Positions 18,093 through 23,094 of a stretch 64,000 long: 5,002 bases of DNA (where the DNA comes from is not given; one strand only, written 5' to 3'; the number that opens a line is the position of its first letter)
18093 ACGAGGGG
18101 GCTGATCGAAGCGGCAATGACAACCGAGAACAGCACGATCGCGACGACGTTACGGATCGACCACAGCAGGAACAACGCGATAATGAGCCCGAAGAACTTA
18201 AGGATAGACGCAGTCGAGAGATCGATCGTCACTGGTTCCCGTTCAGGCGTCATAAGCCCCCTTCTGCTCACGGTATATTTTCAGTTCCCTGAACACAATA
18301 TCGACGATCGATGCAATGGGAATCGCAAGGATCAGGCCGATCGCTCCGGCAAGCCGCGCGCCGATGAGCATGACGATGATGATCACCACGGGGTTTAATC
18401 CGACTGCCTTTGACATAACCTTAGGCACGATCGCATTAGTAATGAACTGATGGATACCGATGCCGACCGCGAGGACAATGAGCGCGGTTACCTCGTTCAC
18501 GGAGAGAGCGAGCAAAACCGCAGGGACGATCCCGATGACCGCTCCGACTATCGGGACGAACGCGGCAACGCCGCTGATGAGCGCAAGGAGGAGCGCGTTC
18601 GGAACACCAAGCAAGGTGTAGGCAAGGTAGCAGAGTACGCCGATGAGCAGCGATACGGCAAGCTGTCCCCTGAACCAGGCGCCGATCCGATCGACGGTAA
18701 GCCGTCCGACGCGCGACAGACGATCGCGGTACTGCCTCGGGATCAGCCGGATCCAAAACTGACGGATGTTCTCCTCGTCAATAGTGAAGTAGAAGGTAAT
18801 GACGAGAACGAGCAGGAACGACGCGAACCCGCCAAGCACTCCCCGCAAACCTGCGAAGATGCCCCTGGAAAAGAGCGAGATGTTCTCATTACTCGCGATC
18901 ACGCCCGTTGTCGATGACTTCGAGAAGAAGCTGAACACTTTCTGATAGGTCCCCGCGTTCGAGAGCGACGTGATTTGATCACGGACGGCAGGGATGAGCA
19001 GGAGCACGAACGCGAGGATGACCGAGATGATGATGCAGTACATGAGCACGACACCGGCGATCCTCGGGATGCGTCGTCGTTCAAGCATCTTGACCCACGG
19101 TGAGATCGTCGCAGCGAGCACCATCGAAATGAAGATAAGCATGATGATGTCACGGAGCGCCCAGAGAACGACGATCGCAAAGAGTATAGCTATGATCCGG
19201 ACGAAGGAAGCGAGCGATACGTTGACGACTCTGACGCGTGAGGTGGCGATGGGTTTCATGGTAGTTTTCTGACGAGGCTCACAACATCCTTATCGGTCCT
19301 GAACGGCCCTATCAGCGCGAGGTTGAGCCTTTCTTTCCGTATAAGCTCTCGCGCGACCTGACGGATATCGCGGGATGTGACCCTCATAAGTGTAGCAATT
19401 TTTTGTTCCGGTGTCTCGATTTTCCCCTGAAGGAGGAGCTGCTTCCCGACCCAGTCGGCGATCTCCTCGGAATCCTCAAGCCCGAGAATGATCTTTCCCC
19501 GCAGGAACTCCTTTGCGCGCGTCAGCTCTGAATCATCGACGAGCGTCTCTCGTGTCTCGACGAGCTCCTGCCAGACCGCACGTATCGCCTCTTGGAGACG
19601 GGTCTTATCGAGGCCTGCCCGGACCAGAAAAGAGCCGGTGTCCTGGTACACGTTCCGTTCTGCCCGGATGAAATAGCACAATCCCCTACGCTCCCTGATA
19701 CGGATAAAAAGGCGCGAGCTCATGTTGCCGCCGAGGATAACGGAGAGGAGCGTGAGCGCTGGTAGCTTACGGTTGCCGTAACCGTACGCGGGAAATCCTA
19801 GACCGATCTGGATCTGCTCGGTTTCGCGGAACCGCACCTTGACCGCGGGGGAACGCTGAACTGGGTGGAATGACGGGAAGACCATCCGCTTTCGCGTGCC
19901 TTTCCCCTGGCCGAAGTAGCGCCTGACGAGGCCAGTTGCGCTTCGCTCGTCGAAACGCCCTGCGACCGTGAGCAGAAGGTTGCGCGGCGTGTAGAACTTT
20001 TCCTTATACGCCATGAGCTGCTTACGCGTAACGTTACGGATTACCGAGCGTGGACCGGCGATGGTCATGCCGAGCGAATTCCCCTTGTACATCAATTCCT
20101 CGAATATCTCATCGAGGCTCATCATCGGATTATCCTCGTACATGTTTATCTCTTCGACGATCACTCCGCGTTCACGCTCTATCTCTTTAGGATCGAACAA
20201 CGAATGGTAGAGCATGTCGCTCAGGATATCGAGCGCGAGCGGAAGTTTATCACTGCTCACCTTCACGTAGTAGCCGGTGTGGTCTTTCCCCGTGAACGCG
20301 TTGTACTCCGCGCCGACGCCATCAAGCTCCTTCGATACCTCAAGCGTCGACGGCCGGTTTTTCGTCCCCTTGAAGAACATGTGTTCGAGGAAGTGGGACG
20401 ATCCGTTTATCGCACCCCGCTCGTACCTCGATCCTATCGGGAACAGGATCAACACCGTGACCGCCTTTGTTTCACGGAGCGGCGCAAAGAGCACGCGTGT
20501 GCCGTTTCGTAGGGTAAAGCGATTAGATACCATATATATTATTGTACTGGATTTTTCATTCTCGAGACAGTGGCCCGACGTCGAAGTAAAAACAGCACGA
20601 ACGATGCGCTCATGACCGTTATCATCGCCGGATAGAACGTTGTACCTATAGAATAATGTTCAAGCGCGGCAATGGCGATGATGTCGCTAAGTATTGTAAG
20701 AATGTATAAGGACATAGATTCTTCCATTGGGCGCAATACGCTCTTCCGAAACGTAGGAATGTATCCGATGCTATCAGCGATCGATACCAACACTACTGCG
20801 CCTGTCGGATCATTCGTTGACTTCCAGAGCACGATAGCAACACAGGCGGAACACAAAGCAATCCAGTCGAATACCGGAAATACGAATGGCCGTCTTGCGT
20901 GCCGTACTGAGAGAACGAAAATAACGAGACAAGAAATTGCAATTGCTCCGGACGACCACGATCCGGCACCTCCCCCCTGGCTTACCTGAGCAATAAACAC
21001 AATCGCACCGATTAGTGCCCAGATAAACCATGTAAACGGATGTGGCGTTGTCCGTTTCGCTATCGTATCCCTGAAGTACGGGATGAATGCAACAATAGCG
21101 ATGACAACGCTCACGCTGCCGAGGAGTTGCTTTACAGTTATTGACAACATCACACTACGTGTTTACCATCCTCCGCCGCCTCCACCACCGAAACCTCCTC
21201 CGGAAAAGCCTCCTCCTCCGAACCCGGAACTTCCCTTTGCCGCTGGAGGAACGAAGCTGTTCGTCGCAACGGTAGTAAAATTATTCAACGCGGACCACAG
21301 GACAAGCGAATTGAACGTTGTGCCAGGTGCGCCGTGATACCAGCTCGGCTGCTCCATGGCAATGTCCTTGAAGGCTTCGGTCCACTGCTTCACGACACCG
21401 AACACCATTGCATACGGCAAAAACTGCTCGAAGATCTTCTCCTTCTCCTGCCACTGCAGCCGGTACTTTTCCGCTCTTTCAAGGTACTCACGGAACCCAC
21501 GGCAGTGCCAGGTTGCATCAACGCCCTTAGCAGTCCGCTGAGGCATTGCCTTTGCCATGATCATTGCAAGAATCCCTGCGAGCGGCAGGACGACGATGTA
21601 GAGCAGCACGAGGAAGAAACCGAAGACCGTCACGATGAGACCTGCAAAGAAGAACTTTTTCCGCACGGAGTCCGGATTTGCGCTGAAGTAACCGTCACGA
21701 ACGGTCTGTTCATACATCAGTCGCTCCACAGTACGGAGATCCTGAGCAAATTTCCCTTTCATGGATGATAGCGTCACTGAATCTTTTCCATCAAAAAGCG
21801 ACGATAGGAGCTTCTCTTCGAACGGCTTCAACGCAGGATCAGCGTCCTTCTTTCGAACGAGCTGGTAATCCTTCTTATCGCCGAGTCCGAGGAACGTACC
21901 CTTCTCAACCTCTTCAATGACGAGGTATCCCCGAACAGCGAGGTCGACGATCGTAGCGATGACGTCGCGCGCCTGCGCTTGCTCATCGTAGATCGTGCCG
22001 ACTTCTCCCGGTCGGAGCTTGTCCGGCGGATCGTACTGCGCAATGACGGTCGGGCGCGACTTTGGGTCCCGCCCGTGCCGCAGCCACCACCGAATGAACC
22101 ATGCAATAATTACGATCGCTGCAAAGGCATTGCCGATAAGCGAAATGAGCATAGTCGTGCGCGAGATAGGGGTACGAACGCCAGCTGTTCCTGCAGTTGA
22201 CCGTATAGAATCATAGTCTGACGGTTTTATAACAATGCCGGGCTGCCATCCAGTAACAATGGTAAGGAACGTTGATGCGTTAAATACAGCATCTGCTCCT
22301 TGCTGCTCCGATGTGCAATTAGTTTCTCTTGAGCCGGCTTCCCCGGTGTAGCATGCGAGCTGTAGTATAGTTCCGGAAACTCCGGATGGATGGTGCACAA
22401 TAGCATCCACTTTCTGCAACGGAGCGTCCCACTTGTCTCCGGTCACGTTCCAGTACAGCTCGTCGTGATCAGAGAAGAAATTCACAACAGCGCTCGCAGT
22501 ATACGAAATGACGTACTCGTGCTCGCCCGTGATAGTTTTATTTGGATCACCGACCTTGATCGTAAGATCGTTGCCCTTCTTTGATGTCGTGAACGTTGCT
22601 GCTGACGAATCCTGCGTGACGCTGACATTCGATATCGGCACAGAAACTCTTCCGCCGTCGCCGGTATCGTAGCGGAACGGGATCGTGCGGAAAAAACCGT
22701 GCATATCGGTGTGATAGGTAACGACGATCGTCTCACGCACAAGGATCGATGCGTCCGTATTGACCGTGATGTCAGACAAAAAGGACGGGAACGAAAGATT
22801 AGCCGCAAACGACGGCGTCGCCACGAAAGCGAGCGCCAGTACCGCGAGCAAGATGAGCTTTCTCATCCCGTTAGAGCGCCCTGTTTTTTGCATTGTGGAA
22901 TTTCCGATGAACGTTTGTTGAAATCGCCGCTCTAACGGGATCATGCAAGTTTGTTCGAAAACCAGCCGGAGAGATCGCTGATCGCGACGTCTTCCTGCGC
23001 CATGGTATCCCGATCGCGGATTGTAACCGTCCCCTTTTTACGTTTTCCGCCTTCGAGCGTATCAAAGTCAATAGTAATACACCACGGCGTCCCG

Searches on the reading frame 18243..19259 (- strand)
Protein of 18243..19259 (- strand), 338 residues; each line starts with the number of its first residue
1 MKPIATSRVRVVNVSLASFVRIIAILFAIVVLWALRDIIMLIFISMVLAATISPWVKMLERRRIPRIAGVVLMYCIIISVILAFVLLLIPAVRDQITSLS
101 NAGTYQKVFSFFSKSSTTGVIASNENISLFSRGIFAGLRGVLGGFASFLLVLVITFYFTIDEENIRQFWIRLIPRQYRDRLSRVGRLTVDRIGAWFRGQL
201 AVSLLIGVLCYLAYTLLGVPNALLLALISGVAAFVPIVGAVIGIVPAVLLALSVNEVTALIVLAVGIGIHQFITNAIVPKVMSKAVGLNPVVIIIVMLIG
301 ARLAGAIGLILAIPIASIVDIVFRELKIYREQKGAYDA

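Call 24: search_protein_families(library=pfam, proteins=[window:18243-19259:-], max_evalue=0.00001)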
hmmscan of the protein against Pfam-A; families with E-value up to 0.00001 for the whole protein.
window:18243-19259:- (338 aa): 1 family
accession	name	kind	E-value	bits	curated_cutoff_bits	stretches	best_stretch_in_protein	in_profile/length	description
PF01594.21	AI-2E_transport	-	2.9e-60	204.6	34.3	1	22-325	5-325/327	AI-2E family transporter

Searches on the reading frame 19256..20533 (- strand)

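Call 25: search_protein_families(library=pfam, proteins=[window:19256-20533:-], max_evalue=0.00001)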
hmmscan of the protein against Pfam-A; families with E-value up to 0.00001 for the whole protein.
window:19256-20533:- (425 aa): 2 families
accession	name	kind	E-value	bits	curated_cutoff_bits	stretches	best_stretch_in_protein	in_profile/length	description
PF00675.25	Peptidase_M16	-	1.2e-39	136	22.3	1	20-161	8-148/149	Insulinase (Peptidase family M16)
PF05193.26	Peptidase_M16_C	-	3.6e-34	118.6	23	1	167-342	1-179/181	Peptidase M16 inactive domain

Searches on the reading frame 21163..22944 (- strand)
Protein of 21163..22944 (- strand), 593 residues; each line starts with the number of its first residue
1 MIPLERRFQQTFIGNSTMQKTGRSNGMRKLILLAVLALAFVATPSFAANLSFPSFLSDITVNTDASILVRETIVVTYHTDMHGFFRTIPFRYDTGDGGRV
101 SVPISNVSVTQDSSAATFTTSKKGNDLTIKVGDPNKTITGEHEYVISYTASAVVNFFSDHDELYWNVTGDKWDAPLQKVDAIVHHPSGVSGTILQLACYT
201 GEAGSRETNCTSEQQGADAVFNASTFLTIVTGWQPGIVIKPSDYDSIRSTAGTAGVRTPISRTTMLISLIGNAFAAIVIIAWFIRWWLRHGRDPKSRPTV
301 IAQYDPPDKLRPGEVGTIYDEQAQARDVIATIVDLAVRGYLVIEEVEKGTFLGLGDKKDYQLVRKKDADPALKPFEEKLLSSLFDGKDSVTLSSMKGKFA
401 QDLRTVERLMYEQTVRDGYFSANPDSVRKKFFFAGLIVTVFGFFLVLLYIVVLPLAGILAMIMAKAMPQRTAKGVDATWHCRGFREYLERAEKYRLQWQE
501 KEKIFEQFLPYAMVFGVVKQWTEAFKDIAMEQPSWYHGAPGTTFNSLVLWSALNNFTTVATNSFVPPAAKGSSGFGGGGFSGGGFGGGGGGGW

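Call 62: search_protein_families(library=pfam, proteins=[window:21163-22944:-], max_evalue=0.0001)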
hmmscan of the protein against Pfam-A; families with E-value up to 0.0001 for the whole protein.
window:21163-22944:- (593 aa): 2 families
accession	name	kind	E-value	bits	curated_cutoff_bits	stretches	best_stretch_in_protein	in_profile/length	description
PF20990.2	DUF2207_C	-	3.6e-40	138.7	33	1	303-525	3-247/247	Predicted membrane protein (DUF2207) C-terminal domain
PF09972.14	DUF2207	-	7.6e-26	91.8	24.4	1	54-211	4-145/172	Predicted membrane protein (DUF2207) N-terminal domain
